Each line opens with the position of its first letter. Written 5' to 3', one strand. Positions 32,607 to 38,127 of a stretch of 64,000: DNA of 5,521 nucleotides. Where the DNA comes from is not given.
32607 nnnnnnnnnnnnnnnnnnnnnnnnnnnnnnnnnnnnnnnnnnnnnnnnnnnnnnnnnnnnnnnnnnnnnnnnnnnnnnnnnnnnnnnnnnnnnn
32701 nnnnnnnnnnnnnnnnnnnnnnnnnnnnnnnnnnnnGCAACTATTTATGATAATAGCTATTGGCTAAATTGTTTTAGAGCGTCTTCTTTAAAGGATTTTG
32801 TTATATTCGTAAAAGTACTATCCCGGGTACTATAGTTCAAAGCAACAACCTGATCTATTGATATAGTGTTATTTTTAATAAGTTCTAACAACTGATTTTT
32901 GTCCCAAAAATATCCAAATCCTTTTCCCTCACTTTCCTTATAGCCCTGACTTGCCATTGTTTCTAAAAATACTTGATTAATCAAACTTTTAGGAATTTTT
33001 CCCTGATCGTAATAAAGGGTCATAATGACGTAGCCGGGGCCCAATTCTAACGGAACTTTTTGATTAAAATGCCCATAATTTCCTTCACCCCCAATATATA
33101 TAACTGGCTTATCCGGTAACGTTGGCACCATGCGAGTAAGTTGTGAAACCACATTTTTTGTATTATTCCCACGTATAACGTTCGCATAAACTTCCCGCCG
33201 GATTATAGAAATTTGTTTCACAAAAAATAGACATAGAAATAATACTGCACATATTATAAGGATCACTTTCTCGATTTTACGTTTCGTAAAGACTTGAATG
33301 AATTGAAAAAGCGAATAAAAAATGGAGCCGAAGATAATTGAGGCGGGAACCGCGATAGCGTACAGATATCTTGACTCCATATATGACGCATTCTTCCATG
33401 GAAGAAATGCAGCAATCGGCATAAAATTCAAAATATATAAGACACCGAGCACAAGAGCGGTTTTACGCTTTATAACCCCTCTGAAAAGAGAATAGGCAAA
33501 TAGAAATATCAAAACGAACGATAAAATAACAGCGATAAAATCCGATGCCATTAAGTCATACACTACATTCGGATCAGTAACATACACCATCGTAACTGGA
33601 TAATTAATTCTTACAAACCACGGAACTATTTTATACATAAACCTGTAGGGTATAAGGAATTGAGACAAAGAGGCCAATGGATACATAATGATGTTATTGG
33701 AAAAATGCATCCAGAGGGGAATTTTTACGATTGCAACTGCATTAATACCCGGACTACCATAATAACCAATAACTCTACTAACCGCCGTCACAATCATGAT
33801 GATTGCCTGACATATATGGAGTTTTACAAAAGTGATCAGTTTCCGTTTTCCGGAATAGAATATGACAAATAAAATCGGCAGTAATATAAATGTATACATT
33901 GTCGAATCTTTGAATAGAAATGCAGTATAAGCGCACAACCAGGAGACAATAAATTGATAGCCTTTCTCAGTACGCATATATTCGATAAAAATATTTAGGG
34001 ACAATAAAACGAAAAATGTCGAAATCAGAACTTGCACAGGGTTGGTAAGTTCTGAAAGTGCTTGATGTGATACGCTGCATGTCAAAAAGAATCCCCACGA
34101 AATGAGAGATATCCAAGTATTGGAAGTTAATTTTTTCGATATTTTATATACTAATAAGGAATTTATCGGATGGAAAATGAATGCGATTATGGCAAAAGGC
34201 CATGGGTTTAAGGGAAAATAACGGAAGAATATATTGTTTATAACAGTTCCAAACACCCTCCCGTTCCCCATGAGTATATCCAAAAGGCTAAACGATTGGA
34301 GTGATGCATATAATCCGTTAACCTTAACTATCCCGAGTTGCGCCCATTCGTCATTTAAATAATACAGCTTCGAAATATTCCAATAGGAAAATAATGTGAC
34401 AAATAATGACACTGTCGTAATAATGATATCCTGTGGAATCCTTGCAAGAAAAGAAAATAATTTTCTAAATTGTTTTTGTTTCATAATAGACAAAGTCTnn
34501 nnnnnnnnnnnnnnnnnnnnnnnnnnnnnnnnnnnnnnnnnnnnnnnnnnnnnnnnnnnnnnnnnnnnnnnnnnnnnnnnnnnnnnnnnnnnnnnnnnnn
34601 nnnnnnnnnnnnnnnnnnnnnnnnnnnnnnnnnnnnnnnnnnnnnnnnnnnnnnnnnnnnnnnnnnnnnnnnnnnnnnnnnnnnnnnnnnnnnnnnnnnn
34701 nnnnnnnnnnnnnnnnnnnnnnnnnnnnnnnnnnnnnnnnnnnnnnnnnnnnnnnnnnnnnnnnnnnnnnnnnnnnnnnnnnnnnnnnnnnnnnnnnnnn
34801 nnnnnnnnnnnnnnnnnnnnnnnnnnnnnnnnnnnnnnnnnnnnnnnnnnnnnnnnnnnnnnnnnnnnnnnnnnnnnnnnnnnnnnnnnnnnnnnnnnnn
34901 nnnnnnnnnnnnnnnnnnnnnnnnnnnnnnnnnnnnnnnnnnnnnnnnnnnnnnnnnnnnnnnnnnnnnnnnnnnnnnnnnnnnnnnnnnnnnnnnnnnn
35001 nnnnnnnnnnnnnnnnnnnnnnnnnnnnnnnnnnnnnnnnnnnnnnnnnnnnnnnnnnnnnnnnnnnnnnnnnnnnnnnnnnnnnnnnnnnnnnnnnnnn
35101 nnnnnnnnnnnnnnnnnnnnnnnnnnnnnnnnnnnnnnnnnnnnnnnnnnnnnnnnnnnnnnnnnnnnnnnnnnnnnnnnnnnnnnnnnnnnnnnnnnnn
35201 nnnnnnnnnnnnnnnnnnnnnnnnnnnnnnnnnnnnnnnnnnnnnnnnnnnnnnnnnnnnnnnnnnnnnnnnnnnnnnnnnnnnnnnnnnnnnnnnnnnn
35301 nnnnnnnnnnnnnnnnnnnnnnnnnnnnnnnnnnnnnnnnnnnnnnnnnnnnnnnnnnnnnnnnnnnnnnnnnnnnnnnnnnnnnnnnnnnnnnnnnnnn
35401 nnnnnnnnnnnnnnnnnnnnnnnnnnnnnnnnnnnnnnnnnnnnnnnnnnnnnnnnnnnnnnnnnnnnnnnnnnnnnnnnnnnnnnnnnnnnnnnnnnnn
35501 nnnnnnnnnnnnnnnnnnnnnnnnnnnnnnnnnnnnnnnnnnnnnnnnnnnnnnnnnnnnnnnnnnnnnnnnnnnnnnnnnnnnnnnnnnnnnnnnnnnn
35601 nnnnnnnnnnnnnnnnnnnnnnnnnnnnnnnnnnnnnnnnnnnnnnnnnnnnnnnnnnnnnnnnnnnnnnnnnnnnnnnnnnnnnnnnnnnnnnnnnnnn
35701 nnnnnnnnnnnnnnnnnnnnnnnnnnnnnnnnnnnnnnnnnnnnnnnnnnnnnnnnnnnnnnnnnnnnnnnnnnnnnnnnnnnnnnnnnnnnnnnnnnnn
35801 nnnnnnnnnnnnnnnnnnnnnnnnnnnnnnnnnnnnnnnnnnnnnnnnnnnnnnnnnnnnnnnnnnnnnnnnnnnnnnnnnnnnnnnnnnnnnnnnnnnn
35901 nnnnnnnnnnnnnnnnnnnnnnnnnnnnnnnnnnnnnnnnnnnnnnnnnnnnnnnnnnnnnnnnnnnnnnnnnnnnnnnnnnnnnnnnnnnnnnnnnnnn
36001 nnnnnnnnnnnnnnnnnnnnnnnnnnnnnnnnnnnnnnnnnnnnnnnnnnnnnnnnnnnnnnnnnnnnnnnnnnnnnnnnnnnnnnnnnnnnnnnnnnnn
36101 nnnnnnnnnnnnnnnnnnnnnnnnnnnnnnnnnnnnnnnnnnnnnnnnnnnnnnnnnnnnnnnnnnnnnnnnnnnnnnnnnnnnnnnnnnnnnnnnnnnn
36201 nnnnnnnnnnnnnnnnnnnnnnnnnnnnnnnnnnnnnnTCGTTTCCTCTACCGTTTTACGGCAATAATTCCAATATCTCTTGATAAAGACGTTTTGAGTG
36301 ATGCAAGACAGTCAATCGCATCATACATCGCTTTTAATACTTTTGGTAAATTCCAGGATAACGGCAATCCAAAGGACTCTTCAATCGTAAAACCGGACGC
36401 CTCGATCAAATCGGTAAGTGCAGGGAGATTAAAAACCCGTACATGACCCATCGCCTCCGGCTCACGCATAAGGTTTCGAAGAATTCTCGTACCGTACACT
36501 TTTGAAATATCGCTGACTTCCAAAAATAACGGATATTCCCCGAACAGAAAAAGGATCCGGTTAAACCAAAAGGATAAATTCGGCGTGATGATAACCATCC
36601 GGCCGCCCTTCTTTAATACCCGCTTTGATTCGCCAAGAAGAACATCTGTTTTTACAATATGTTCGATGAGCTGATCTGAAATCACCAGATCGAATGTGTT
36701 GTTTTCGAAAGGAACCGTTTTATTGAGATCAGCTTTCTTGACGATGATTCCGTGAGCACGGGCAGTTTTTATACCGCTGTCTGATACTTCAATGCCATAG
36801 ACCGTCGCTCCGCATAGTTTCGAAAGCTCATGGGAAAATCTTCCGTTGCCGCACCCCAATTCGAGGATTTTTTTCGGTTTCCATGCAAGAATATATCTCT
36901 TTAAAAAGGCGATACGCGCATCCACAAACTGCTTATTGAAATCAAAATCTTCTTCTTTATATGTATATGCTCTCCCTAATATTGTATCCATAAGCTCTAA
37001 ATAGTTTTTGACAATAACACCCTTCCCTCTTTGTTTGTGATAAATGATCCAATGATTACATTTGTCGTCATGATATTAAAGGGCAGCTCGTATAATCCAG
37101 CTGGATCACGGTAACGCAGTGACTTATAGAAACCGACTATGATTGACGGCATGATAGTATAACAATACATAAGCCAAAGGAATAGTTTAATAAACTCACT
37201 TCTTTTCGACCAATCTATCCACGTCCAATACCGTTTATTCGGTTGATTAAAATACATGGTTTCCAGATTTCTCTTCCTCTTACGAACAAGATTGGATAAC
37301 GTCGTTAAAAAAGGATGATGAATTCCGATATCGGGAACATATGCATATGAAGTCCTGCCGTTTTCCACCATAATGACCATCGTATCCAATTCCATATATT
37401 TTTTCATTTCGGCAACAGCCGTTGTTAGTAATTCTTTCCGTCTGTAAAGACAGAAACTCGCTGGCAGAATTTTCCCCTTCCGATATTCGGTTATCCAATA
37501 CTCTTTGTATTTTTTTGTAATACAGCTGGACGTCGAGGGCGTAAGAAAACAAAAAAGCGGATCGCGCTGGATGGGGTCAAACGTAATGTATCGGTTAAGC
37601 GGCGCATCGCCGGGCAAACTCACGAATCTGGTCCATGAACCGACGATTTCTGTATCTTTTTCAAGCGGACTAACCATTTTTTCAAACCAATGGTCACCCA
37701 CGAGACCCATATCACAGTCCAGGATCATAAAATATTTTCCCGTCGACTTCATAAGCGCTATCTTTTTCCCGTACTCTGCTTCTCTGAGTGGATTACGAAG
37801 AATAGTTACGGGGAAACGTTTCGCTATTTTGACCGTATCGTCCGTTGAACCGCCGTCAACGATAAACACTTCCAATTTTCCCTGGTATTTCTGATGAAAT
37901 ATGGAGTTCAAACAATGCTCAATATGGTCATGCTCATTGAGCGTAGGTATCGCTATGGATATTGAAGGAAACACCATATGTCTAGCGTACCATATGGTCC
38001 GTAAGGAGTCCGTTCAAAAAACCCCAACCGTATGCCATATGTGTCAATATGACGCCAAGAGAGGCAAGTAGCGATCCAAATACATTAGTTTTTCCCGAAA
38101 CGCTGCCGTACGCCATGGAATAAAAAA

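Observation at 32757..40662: Three-member paralogous family of about 570-aa GT-C-like membrane proteins with a shared DEW loop and C-terminal LP(D/N)KP signature domain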

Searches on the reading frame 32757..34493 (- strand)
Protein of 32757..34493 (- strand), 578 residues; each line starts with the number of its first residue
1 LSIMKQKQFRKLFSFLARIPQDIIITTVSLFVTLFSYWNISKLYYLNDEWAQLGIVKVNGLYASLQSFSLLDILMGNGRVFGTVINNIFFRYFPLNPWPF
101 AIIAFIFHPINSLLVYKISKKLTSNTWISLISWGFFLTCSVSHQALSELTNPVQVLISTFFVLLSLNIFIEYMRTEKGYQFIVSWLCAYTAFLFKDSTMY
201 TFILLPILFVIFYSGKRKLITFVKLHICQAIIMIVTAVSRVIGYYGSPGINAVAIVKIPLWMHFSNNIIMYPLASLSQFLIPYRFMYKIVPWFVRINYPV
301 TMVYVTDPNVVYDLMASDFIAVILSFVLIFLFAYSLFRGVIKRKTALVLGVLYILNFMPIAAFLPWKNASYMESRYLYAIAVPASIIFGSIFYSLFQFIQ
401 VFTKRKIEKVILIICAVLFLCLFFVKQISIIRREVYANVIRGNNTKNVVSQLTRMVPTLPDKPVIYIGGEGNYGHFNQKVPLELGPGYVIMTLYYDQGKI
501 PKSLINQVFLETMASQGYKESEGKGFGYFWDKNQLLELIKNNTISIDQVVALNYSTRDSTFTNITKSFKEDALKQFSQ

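Call 4: search_protein_families(library=pfam, proteins=[window:32757-34493:-], max_evalue=1)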
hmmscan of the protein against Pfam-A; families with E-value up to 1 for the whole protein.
window:32757-34493:- (578 aa): 0 families

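Call 5: search_protein_families(library=ncbifam, proteins=[window:32757-34493:-], max_evalue=1)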
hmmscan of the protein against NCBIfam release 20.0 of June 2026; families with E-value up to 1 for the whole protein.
window:32757-34493:- (578 aa): 0 families

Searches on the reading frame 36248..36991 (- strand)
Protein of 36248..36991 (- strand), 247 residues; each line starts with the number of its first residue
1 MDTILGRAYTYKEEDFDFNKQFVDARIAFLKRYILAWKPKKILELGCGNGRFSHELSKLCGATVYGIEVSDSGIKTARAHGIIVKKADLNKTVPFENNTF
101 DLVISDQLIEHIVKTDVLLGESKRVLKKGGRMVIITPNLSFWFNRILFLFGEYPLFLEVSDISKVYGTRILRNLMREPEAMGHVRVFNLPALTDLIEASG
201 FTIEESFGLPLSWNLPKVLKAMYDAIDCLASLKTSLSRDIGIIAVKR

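Call 11: search_protein_families(library=pfam, proteins=[window:36248-36991:-], max_evalue=0.001)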
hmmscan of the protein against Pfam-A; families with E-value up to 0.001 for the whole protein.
window:36248-36991:- (247 aa): 11 families
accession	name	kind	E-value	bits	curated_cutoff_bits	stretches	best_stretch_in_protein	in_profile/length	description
PF08241.18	Methyltransf_11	-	2.1e-19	70.4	21.2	1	43-134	1-95/95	Methyltransferase domain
PF13489.12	Methyltransf_23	-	2.6e-19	70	27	1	36-205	20-163/164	Methyltransferase domain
PF13847.12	Methyltransf_31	-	2.2e-18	66.7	27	1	40-138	5-113/145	Methyltransferase domain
PF13649.12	Methyltransf_25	-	1.4e-16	61.4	27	1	42-130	1-97/97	Methyltransferase domain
PF07021.18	MetW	-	5.5e-15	55.9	21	1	40-149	15-122/193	Methionine biosynthesis protein MetW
PF08242.18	Methyltransf_12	-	7.7e-11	43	30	1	43-131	1-97/98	Methyltransferase domain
PF01209.24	Ubie_methyltran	-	2e-05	24.5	20.1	1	30-135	39-152/233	ubiE/COQ5 methyltransferase family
PF05175.20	MTS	-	4.1e-05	23.7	23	1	18-136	11-140/170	Methyltransferase small domain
PF01728.25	FtsJ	-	0.00012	22.5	24.1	1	30-106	13-98/181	FtsJ-like methyltransferase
PF02353.26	CMAS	-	0.00036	20.4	27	1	40-135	64-165/273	Mycolic acid cyclopropane synthetase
PF05219.18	DREV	-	0.00097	18.8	26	0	35-134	91-186/265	DREV methyltransferase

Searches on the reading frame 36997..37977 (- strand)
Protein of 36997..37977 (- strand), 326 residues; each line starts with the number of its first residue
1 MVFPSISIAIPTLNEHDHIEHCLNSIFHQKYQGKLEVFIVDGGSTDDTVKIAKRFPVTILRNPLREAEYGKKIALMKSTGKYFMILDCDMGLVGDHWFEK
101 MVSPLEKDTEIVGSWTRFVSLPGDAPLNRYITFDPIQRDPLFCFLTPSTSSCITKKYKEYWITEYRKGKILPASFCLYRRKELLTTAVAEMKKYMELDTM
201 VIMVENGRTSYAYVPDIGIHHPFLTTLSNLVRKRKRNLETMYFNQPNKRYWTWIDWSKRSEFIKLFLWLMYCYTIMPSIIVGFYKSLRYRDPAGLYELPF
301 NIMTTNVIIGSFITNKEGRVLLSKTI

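Call 11: search_protein_families(library=pfam, proteins=[window:36997-37977:-], max_evalue=0.001)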
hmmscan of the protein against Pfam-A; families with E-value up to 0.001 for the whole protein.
window:36997-37977:- (326 aa): 2 families
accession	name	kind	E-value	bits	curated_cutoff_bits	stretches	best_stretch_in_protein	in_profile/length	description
PF00535.33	Glycos_transf_2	-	1.8e-21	77.2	23.3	1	7-127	1-127/168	Glycosyl transferase family 2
PF13641.12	Glyco_tranf_2_3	-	1.2e-06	29.2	27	1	4-237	1-227/230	Glycosyltransferase like family 2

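Call 60: search_solved_structures(query=window:36997-37977:-, max_evalue=0.01)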
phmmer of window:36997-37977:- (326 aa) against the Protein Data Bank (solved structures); distinct sequences matched with E-value up to 0.01: 16.
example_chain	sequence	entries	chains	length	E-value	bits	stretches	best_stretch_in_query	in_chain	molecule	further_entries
2z87_A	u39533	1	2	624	2.2e-10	43.2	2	2-106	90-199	Chondroitin synthase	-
2z86_A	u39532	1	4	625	2.2e-10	43.2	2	2-106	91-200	Chondroitin synthase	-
6yv7_B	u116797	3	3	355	8.2e-06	28.2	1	4-89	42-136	Glycosyl transferase, family 2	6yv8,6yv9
6yv7_A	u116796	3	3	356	8.2e-06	28.2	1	4-89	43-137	Glycosyl transferase, family 2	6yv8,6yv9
5hea_A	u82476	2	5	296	0.00019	23.7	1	6-101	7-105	Putative glycosyltransferase (GalT1)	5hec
9omj_A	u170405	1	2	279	0.00031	23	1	6-61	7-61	Glycosyltransferase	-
9omh_A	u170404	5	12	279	0.00033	22.9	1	6-61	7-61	Glycosyltransferase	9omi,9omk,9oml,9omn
9omm_A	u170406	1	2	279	0.00033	22.9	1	6-61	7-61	Glycosyltransferase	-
22ao_A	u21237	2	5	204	0.0005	22.3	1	4-90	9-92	GmaR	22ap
5mlz_A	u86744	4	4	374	0.00069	21.9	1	5-110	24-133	Dolichol monophosphate mannose synthase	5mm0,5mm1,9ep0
5tze_C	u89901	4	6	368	0.001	21.3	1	6-89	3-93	Glycosyl transferase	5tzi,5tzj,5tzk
8viw_A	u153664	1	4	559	0.0016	20.7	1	4-89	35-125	Heparosan synthase B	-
5tz8_A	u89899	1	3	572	0.0016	20.6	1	6-89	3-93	Glycosyl transferase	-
8vh7_A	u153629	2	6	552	0.0017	20.5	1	4-89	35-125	Heparosan synthase B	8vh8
7msk_A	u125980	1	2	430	0.0026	19.9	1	3-90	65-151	Glyco_trans_2-like domain-containing protein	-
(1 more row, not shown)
